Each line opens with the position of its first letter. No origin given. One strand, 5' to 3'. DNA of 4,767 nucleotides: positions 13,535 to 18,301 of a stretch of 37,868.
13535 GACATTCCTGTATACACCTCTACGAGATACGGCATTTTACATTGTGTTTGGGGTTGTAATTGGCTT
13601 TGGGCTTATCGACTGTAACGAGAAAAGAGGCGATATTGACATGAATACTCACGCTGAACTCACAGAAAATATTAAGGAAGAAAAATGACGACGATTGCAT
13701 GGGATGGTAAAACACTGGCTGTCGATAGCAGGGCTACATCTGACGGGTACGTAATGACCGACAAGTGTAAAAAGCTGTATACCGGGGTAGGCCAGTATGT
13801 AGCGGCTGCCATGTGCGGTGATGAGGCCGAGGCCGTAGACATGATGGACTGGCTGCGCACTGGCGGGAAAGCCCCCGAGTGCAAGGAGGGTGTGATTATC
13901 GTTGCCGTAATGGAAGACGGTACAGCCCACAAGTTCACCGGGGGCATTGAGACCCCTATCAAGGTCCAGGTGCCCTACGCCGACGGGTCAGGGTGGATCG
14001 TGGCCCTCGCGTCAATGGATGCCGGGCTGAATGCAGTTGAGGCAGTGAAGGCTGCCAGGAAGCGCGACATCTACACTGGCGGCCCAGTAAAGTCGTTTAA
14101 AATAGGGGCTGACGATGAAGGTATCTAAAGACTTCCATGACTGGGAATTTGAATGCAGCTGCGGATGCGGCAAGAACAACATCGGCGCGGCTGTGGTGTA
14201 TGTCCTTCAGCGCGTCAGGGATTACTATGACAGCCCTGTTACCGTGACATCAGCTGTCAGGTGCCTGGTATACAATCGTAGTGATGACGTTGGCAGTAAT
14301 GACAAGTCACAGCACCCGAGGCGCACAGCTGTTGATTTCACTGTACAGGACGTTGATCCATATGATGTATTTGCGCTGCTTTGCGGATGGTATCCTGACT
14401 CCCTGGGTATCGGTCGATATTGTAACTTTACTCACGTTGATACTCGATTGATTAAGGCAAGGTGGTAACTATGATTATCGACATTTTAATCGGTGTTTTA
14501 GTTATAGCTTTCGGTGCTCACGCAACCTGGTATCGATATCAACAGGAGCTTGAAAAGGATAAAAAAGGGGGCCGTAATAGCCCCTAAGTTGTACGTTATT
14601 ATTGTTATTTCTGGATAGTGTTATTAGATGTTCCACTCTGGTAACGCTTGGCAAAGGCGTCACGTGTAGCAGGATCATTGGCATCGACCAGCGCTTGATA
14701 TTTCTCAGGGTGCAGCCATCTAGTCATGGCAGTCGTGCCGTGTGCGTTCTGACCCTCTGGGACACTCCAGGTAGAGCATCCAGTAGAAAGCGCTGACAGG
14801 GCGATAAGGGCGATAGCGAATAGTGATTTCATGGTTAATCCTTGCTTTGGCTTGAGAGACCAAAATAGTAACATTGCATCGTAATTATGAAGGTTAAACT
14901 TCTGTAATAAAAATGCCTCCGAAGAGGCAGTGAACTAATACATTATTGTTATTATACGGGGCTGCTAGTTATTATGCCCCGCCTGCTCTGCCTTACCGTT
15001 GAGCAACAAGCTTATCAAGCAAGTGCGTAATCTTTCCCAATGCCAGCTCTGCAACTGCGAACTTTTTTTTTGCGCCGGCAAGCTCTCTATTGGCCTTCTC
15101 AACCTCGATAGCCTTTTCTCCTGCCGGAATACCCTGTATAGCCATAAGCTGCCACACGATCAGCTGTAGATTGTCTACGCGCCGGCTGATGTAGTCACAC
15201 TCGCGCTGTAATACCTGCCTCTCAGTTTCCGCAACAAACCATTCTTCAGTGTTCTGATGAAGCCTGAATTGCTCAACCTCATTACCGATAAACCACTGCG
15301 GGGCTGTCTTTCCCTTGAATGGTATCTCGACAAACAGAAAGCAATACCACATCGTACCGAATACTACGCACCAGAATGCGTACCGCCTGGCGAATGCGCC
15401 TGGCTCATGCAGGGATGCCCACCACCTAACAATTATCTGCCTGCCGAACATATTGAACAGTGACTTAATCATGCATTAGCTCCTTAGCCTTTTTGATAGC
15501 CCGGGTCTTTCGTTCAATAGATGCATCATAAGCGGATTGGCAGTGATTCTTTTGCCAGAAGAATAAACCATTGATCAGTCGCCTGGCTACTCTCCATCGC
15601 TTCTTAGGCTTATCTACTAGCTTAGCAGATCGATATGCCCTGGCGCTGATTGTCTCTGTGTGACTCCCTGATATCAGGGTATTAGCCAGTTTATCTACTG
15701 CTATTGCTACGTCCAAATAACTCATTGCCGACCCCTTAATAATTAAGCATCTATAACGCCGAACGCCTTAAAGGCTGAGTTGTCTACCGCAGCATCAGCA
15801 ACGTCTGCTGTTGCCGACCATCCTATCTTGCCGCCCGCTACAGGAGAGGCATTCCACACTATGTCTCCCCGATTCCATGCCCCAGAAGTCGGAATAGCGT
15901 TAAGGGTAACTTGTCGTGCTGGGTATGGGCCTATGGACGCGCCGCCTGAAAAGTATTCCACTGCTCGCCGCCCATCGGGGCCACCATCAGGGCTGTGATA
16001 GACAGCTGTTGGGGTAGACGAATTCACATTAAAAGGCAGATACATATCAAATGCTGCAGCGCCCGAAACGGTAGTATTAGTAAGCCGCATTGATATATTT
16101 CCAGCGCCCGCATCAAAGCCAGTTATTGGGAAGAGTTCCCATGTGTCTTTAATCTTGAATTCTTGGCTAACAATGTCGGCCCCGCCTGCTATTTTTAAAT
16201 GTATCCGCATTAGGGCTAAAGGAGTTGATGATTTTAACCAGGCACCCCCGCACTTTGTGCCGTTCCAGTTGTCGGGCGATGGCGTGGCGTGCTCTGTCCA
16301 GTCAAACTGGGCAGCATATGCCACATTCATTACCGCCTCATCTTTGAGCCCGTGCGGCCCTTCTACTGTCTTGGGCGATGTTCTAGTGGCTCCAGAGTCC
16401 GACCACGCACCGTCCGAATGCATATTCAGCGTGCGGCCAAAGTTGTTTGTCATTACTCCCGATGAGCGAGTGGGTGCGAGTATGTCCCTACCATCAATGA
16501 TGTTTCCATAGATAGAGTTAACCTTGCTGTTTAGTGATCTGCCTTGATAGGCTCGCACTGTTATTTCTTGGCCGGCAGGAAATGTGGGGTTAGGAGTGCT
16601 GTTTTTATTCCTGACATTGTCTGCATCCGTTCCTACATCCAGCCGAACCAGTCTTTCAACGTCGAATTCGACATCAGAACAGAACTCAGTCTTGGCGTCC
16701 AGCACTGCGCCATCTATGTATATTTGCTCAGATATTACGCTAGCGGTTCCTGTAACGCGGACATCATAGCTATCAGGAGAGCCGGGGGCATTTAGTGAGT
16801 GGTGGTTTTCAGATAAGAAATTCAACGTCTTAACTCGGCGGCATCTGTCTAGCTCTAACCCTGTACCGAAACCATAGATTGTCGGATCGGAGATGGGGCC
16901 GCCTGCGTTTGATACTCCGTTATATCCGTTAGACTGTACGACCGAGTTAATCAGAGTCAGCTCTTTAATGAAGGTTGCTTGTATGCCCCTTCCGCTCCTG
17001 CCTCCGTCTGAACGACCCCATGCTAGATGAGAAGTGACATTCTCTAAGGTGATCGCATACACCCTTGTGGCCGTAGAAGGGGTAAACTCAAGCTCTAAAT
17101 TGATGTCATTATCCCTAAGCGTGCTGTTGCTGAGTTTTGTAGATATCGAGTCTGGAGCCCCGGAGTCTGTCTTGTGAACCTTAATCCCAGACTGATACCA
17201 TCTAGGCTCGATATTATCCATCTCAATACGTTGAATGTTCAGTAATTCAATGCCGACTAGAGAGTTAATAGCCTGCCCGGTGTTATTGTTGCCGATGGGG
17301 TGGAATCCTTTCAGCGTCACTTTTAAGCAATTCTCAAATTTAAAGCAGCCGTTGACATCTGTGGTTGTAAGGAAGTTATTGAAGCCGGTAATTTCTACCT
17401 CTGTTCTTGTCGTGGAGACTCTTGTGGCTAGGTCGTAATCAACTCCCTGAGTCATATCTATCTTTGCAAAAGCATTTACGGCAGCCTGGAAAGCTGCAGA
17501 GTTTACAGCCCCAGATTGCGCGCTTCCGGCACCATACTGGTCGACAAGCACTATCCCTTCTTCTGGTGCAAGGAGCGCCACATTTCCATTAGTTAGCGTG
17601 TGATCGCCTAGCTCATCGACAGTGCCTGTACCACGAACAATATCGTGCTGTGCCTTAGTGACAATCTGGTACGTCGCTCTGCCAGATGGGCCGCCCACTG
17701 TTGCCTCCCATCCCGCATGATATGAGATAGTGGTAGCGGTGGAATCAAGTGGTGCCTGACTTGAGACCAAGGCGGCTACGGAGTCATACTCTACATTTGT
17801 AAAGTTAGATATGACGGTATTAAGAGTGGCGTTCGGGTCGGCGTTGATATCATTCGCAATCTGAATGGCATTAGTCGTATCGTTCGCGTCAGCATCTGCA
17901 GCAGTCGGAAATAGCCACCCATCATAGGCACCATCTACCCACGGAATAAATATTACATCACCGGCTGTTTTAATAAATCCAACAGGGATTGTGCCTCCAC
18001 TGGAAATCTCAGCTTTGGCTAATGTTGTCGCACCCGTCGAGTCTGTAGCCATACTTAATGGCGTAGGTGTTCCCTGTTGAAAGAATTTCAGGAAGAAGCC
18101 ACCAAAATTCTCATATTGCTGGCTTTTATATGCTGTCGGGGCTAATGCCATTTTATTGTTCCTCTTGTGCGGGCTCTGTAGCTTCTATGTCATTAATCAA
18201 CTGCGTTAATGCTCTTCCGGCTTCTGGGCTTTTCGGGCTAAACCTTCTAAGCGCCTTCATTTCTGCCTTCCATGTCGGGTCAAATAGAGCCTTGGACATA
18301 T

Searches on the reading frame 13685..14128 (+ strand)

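Call 25: search_protein_families(library=phrogs, proteins=[window:13685-14128:+], max_evalue=0.001)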
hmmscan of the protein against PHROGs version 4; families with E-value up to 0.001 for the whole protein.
window:13685-14128:+ (147 aa): 1 family
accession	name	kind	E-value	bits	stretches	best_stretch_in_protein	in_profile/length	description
phrog_1040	-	other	3.9e-31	109.7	1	1-142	14-158/277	peptidase HslV family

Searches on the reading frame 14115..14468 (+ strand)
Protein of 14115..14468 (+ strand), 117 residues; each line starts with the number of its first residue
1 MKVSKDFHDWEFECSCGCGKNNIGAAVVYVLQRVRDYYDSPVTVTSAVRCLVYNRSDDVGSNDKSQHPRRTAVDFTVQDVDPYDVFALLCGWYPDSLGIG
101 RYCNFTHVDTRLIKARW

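Call 25: search_protein_families(library=phrogs, proteins=[window:14115-14468:+], max_evalue=0.001)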
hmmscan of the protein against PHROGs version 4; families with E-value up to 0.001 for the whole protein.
window:14115-14468:+ (117 aa): 4 families
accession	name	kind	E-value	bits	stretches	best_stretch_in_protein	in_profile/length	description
phrog_894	-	lysis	1.5e-28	100.9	1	1-117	44-173/389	endolysin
phrog_25247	-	other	5.6e-05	23.4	1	25-111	422-504/520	peptidase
phrog_17373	-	other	9.5e-05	23.2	1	6-109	21-121/224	peptidase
phrog_28234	-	lysis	9.8e-05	22.6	1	19-112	266-361/372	endolysin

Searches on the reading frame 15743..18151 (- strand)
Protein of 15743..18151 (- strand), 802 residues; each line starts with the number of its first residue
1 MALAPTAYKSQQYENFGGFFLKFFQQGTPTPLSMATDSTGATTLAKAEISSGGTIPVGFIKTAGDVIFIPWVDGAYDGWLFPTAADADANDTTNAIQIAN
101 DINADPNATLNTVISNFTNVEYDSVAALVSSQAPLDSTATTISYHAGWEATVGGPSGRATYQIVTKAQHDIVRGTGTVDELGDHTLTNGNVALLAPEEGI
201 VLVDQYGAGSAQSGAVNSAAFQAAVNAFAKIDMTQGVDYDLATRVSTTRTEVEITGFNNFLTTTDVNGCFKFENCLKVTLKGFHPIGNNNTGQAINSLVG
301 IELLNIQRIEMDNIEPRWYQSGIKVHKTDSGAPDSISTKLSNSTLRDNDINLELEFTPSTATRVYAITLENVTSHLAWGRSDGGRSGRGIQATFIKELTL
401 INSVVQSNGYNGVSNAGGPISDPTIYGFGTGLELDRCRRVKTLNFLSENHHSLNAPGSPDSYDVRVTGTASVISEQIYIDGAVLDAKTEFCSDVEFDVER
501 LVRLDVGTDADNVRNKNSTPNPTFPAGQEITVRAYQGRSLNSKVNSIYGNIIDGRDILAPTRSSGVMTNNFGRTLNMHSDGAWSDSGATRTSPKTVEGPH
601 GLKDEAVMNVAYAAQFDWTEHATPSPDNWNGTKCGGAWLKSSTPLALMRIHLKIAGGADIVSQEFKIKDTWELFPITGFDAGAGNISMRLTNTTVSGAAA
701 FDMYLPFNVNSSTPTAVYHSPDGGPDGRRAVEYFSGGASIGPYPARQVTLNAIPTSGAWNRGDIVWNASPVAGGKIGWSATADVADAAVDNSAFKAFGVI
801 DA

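Call 26: search_protein_families(library=phrogs, proteins=[window:15743-18151:-], max_evalue=0.001)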
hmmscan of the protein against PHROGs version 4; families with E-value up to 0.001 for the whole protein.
window:15743-18151:- (802 aa): 1 family
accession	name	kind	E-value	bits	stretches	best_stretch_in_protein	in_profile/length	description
phrog_21471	-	unknown function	4.7e-08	33.2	1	746-781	575-610/626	-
